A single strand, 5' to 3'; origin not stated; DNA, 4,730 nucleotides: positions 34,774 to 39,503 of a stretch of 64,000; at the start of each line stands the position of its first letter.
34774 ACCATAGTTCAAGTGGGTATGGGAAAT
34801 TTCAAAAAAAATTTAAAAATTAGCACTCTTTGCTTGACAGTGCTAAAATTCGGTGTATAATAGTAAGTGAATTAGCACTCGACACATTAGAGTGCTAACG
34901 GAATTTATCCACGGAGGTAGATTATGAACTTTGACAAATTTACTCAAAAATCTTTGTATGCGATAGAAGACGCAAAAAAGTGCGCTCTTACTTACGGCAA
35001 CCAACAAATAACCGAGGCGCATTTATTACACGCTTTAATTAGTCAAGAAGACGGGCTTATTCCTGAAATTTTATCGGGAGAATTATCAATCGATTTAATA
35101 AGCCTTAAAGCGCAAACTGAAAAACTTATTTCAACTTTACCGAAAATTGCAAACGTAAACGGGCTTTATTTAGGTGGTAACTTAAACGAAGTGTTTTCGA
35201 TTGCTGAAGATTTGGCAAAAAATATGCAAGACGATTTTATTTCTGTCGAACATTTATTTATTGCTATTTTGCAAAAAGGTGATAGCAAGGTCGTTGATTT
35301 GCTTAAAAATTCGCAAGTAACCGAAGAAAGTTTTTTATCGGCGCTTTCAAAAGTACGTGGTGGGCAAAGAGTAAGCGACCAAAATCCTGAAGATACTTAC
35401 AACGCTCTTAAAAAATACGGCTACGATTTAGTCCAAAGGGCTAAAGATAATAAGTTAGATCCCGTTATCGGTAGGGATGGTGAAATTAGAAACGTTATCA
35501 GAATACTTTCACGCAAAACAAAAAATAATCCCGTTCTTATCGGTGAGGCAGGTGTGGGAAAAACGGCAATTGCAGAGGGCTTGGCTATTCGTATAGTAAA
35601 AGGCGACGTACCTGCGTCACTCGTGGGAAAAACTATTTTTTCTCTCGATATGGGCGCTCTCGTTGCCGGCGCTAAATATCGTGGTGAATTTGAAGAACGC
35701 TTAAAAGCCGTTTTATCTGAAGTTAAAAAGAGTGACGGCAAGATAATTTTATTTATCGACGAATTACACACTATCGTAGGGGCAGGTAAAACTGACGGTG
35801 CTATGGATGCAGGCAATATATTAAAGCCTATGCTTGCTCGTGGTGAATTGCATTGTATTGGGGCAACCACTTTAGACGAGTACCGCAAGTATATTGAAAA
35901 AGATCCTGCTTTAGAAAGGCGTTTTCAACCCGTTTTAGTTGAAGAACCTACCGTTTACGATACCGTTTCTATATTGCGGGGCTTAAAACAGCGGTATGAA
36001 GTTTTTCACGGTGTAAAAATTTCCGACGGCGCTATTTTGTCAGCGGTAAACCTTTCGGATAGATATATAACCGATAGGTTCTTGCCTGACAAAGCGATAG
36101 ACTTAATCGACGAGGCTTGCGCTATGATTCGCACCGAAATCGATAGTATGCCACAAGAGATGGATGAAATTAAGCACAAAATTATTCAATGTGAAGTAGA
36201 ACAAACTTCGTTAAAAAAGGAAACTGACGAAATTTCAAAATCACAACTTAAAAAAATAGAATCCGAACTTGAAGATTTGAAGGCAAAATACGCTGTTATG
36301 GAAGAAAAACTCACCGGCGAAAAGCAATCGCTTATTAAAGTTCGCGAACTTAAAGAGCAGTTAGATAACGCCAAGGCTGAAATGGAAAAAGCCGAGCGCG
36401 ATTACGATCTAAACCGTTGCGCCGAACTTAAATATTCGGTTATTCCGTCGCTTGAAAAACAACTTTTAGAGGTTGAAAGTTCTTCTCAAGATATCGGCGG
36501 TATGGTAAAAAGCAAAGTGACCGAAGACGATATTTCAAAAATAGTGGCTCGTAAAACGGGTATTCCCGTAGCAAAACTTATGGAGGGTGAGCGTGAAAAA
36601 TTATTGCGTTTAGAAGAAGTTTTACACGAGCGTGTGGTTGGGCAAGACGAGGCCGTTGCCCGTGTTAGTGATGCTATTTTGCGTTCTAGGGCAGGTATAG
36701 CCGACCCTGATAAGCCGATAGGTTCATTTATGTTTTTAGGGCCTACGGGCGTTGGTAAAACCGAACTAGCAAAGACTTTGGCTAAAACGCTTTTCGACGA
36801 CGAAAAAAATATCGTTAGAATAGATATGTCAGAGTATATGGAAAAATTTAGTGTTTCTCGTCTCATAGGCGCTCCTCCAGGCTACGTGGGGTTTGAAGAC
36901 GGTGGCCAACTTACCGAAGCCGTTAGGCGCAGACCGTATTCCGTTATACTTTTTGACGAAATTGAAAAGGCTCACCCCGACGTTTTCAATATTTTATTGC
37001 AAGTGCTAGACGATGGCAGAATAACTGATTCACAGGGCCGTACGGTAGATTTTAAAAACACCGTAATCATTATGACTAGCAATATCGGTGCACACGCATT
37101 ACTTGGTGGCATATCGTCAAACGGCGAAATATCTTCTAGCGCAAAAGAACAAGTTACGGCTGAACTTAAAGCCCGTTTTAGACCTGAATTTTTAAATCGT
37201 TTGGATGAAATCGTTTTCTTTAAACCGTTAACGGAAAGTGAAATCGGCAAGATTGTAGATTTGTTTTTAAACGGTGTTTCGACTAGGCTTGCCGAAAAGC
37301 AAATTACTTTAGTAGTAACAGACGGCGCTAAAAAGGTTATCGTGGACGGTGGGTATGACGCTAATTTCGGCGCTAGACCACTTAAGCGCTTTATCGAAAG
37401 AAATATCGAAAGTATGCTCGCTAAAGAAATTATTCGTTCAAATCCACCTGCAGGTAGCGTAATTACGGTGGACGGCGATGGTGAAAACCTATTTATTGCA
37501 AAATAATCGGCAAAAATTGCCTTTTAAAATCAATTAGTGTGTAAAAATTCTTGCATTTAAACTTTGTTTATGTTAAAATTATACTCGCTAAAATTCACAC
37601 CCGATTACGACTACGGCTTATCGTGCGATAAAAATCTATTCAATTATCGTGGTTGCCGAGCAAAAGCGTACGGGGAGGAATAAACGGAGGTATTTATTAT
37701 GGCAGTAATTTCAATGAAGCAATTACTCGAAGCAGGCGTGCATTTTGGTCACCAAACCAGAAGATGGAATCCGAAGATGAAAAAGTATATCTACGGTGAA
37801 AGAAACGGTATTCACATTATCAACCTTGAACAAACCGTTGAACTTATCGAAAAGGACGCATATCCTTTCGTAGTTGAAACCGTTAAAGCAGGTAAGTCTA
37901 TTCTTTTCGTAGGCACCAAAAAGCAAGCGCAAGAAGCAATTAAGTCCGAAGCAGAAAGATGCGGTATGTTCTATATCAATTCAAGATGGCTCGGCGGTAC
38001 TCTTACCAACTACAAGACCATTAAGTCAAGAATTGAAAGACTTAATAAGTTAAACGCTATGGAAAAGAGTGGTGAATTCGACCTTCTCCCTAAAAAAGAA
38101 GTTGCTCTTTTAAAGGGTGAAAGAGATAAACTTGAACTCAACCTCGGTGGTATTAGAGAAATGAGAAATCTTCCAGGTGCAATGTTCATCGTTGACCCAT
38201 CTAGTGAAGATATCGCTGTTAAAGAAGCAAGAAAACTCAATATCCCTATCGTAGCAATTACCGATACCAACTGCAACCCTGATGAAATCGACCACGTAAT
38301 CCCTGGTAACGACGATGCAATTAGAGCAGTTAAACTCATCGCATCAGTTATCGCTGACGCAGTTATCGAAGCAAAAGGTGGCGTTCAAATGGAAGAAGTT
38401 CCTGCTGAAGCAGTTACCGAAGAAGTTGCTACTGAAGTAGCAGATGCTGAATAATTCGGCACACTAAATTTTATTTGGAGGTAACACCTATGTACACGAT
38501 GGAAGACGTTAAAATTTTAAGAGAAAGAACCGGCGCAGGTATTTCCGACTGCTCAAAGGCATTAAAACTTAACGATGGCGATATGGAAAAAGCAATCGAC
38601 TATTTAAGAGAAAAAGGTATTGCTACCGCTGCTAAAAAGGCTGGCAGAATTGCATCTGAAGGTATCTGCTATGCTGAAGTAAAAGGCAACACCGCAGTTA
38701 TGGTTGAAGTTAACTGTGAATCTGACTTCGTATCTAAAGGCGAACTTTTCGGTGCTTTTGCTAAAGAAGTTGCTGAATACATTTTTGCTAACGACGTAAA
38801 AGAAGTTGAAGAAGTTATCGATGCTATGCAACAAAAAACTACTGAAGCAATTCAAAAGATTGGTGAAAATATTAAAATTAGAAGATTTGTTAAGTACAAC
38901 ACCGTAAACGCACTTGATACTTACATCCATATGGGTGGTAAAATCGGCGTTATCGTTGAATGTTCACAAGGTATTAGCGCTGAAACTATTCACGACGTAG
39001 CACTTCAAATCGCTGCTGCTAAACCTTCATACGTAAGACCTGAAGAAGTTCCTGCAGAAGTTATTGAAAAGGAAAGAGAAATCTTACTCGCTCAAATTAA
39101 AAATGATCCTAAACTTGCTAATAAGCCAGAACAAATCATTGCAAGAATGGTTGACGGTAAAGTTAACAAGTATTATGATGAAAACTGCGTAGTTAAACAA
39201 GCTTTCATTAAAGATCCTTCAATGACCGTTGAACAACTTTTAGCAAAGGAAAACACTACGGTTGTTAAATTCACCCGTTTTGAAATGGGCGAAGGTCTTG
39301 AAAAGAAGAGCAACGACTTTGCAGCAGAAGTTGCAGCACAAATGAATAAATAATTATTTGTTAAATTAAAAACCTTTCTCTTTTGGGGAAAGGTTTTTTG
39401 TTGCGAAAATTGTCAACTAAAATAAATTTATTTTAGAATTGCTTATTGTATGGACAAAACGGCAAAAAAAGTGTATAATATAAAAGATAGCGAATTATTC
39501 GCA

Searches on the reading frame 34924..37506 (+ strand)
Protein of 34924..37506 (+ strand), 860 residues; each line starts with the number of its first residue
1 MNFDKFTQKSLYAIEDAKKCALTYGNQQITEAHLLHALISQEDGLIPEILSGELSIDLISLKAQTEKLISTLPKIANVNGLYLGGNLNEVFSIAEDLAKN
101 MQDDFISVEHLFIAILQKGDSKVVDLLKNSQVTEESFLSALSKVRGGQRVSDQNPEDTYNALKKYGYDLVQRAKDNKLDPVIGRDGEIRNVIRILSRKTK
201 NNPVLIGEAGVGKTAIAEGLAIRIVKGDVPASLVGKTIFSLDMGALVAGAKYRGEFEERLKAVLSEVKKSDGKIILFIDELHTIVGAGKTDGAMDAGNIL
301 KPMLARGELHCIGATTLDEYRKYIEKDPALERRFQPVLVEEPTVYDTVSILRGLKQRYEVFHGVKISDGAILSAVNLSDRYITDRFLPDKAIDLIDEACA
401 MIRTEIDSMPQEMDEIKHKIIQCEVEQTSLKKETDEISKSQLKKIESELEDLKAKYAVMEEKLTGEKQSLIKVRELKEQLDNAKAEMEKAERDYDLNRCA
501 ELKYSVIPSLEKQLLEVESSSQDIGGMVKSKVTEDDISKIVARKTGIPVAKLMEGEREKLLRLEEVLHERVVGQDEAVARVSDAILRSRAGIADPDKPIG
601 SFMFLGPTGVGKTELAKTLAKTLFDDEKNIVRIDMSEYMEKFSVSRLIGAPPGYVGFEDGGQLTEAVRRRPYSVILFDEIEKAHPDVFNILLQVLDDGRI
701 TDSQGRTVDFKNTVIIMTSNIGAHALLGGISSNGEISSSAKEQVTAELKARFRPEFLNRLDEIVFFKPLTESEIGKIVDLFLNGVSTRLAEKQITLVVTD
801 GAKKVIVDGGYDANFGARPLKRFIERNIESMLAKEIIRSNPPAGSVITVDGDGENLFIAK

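Call 90: search_protein_families(library=pfam, proteins=[window:34924-37506:+], max_evalue=0.00001)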
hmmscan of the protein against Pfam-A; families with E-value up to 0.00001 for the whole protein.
window:34924-37506:+ (860 aa): 12 families
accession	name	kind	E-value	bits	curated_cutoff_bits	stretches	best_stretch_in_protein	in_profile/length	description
PF07724.20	AAA_2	-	1.9e-72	243.2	27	1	597-763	1-166/166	AAA domain (Cdc48 subfamily)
PF17871.7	AAA_lid_9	-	1.2e-34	118.8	22.8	1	344-445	2-103/104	AAA lid domain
PF10431.15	ClpB_D2-small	-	5.8e-24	84.4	21.9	1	769-849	1-81/81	C-terminal, D2-small domain, of ClpB protein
PF00004.35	AAA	-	7.8e-24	85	21.2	2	204-320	2-111/131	ATPase family associated with various cellular activities (AAA)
PF02861.25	Clp_N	-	3.5e-20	72.4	20.7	2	94-146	1-53/53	Clp amino terminal domain, pathogenicity island component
PF07728.20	AAA_5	-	4e-18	66.2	22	1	602-721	2-123/139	AAA domain (dynein-related subfamily)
PF13191.12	AAA_16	-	4.2e-10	40.8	32.6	0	181-224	2-48/167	AAA ATPase domain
PF00158.32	Sigma54_activat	-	8e-10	39.1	20.2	1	601-708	24-130/168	Sigma-54 interaction domain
PF13401.12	AAA_22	-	9e-10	39.4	27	0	602-697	8-110/130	AAA domain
PF20720.3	nSTAND3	-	4.1e-08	33.5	27.2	0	604-641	22-59/155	Novel STAND NTPase 3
PF12775.13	AAA_7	-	3.8e-06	27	25.8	0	601-648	35-82/181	P-loop containing dynein motor region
PF13173.12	AAA_14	-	4.1e-06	27.3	27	0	604-698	7-88/129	AAA domain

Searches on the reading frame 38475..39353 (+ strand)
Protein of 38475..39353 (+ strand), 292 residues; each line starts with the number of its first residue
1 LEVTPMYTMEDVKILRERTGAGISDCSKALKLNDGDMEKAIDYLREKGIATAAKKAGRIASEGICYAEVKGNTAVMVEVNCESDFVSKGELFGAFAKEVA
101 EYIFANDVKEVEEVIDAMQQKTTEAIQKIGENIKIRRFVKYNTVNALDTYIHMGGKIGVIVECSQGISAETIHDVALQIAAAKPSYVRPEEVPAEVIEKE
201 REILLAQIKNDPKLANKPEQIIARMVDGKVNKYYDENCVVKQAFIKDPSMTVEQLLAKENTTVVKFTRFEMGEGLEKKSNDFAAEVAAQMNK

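Call 90: search_protein_families(library=pfam, proteins=[window:38475-39353:+], max_evalue=0.00001)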
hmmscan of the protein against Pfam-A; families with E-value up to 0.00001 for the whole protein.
window:38475-39353:+ (292 aa): 1 family
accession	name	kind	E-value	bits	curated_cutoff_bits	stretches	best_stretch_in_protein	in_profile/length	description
PF00889.24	EF_TS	-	5.1e-63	212.8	27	1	74-273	1-204/204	Elongation factor TS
